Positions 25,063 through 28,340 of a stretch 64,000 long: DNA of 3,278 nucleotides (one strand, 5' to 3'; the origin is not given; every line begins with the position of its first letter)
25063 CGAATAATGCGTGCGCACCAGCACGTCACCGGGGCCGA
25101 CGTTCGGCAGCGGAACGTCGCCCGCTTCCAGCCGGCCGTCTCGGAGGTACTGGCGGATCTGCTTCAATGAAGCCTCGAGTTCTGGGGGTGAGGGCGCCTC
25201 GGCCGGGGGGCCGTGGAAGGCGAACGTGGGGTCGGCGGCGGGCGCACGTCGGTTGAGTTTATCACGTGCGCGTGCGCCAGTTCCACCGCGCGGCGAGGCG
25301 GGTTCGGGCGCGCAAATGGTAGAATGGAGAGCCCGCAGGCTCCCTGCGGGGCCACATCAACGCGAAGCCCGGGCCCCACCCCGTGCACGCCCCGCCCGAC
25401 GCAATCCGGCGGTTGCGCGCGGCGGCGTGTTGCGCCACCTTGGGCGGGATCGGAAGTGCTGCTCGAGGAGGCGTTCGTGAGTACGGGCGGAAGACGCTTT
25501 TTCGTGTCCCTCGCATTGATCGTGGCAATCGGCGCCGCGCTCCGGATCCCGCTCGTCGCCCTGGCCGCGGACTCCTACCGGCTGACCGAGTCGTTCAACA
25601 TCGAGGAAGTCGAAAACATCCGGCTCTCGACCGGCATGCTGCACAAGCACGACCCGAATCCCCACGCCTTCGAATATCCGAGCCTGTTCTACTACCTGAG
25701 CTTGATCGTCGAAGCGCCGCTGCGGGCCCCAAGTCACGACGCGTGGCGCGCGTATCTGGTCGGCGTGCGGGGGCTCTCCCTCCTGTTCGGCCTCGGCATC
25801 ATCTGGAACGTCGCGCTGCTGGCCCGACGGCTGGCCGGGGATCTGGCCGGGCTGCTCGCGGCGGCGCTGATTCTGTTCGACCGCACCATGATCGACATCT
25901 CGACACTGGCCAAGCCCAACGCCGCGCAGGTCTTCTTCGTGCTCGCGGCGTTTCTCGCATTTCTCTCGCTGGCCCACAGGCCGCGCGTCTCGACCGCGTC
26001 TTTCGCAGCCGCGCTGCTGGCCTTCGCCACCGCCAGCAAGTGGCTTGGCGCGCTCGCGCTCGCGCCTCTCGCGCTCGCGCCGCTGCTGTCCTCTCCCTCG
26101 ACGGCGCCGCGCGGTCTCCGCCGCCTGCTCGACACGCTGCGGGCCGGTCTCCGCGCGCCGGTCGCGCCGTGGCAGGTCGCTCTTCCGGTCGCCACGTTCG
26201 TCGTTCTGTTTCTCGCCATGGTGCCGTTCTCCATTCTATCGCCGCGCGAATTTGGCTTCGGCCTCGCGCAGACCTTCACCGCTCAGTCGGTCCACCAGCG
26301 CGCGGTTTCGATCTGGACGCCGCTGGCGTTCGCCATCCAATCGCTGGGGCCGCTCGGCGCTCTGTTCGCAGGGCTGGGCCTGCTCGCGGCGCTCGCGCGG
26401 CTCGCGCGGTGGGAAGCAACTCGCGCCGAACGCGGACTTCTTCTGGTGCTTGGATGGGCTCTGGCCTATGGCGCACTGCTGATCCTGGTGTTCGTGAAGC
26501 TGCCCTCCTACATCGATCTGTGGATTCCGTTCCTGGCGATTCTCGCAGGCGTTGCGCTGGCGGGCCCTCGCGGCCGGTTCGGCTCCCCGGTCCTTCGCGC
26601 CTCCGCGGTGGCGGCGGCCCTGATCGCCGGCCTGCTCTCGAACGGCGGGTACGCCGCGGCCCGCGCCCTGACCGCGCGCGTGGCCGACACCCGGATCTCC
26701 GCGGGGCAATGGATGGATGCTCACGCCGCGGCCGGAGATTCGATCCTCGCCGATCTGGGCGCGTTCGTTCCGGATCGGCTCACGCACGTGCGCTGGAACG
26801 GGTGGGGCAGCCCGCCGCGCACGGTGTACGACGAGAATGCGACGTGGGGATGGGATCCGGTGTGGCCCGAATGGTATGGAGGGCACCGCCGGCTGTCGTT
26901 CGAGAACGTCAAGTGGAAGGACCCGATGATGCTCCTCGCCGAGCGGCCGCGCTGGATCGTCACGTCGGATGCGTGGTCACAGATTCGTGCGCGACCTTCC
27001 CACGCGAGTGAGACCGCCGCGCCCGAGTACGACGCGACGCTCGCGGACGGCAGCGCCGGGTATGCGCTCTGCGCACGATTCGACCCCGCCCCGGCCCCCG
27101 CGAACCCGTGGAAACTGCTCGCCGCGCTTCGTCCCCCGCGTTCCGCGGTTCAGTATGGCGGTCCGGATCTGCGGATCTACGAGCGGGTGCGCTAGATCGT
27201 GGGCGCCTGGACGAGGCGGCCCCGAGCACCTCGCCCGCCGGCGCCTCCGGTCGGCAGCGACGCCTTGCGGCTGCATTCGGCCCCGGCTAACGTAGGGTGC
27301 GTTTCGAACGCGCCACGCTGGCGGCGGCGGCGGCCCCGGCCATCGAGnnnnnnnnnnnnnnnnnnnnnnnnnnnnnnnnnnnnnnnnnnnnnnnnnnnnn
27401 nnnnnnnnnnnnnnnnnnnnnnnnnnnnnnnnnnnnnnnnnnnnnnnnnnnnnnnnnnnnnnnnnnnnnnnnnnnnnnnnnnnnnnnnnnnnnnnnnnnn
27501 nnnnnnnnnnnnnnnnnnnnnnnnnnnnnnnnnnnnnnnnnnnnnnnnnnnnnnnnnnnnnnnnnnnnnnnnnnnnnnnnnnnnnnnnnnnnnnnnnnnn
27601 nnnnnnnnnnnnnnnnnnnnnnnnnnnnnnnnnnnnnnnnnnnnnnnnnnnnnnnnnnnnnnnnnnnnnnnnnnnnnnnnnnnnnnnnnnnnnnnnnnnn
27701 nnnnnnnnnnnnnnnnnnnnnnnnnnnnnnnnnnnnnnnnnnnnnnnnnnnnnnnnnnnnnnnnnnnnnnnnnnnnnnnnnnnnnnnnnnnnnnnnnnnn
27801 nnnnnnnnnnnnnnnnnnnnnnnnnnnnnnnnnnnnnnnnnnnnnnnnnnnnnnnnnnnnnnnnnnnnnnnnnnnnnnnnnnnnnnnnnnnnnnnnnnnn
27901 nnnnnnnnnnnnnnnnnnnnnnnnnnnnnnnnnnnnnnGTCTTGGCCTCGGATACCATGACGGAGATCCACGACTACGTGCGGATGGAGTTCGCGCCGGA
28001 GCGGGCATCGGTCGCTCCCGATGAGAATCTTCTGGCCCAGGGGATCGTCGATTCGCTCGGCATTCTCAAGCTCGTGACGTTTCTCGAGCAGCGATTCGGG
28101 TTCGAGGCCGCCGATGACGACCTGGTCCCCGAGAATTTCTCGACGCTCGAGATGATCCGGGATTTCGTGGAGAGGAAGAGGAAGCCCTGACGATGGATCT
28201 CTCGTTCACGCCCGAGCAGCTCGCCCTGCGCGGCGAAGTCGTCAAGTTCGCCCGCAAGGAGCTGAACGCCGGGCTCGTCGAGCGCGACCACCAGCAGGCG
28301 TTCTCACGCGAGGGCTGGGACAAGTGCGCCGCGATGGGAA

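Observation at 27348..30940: Acetyltransferase / ACP / acyl-CoA dehydrogenase / adenylation cassette inside the glycan operon: a candidate carrier-protein-dependent acyl or aminoacyl decoration system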

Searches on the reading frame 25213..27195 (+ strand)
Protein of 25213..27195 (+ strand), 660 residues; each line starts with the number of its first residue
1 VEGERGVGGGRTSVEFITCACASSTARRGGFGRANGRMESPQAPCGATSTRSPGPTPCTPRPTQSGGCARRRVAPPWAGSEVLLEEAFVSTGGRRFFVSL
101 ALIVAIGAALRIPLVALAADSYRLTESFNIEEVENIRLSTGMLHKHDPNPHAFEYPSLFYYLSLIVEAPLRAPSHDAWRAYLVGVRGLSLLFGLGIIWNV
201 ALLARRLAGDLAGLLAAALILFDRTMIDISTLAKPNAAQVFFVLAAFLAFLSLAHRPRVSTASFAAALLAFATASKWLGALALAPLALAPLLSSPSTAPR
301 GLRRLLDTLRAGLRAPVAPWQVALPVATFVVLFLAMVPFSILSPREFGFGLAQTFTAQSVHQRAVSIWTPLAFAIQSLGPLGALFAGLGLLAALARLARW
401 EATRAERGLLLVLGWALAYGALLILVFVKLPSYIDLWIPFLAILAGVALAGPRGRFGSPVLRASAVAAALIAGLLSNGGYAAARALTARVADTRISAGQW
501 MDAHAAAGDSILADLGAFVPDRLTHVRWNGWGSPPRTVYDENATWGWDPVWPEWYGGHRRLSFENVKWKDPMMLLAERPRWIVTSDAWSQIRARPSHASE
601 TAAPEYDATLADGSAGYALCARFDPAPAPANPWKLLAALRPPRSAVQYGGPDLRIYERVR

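Call 3: search_protein_families(library=ncbifam, proteins=[window:25213-27195:+], max_evalue=0.001)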
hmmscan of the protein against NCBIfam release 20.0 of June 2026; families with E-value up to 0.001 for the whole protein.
window:25213-27195:+ (660 aa): 0 families

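Call 4: search_protein_families(library=pfam, proteins=[window:25213-27195:+], max_evalue=0.001)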
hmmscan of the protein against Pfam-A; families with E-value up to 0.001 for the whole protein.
window:25213-27195:+ (660 aa): 2 families
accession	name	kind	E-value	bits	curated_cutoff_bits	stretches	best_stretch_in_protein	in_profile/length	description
PF13231.12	PMT_2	-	2e-07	31.8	26.1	1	184-297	23-134/160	Dolichyl-phosphate-mannose-protein mannosyltransferase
PF02366.24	PMT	-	4.1e-06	27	22.7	1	183-288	83-194/245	Dolichyl-phosphate-mannose-protein mannosyltransferase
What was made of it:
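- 25213..27195 (+): Polytopic GT-C-type (PMT_2/PMT) membrane glycosyltransferase directly upstream of the cassette. This is context; the true start may be internal, near 25477. PF13231 scores 31.8 bits (cutoff 26.1) and PF02366 scores 27.0 (cutoff 22.7), call 4.
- Checked: The upstream gene 25213-27195 hits PMT_2 and PMT, the GT-C type (call 4).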

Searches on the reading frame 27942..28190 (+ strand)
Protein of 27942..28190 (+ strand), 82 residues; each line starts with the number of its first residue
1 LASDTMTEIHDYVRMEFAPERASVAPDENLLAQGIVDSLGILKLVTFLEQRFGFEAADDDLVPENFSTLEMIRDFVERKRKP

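Call 3: search_protein_families(library=ncbifam, proteins=[window:27942-28190:+], max_evalue=0.001)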
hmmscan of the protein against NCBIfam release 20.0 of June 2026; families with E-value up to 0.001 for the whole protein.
window:27942-28190:+ (82 aa): 8 families
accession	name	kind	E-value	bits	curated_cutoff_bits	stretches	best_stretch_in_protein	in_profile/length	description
NF058660.1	cispen_ACP_AmcB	equivalog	9e-11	41.8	80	1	22-80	21-79/80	cispentacin biosynthesis acyl carrier protein AmcB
NF052616.1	ACP_for_OlsHI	equivalog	9.5e-10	38.7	130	1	6-81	5-82/83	ornithine lipid biosynthesis acyl carrier protein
NF002150.0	PRK00982.1-4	subfamily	8.8e-06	25.9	66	1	7-80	8-79/80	acyl carrier protein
NF005798.0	PRK07639.1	equivalog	1.6e-05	25.3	100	1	35-80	37-82/91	petrobactin biosynthesis protein AsbD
NF003464.0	PRK05087.1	equivalog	2.5e-05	24.2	68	1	22-77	20-75/78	D-alanine--poly(phosphoribitol) ligase subunit DltC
NF002148.0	PRK00982.1-2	subfamily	3.3e-05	23.6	71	1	8-80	8-78/79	acyl carrier protein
NF006617.0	PRK09184.1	subfamily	0.0001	22.3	70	1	21-80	33-94/96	phosphopantetheine-binding protein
TIGR00517.1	acyl_carrier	equivalog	0.00038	20.3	70.45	1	5-78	4-75/77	acyl carrier protein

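Call 4: search_protein_families(library=pfam, proteins=[window:27942-28190:+], max_evalue=0.001)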
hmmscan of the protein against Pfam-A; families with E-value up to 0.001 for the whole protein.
window:27942-28190:+ (82 aa): 1 family
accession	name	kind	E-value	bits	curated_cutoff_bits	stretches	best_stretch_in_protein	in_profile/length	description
PF00550.31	PP-binding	-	6.6e-06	26.7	20.8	1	23-74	17-65/67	Phosphopantetheine attachment site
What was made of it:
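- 27942..28190 (+): Stand-alone 4'-phosphopantetheine carrier protein of 82 aa. The predicted attachment Ser38 is at 28053-28055, in IVDSLGI. PF00550 scores 26.7 bits (cutoff 20.8), call 4.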

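Call 38: search_solved_structures(query=window:27942-28187:+, max_evalue=1)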
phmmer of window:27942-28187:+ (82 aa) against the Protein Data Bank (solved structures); distinct sequences matched with E-value up to 1: 64 (the best 60 are shown).
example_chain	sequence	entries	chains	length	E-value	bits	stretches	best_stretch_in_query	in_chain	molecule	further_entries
2my5_A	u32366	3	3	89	3.5e-11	46.3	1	9-77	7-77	Peptidyl carrier protein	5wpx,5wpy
2my6_A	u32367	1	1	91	9.5e-11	44.9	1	9-77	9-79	Peptidyl carrier protein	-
8zt4_A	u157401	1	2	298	4.2e-05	27.1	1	14-76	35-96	Carrier protein,GNAT family transferase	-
2lki_A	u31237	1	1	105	0.0003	24.3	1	36-79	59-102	Putative uncharacterized protein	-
6cxt_A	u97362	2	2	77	0.00093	22.8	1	27-72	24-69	Alpha/beta hydrolase fold protein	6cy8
2qnw_A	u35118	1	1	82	0.0014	22.2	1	7-78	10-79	Acyl carrier protein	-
6bug_A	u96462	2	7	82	0.0014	22.2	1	10-74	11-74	D-alanyl carrier protein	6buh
8jf2_F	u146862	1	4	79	0.0015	22.1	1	12-74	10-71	D-alanyl carrier protein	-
6m01_B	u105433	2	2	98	0.0055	20.3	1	35-72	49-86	Putative ACP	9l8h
2ehs_A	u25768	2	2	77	0.0066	20.1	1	10-70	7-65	Acyl carrier protein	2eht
8jfn_B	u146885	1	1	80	0.012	19.2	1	12-60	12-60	Acyl carrier protein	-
8jfg_G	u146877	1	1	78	0.013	19.1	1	13-60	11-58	Acyl carrier protein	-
8jfi_G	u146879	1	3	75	0.014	19.1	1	14-60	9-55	Acyl carrier protein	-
5jdx_A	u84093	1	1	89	0.015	19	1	23-79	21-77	Putative peptidyl carrier protein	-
8jfh_E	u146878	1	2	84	0.015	18.9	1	13-60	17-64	Acyl carrier protein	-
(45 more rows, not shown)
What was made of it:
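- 27942..28190 (+): The best PDB hits are type II peptidyl carrier proteins; Bmp1-CP, DltC, PigG and PltL match weakly (call 38).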
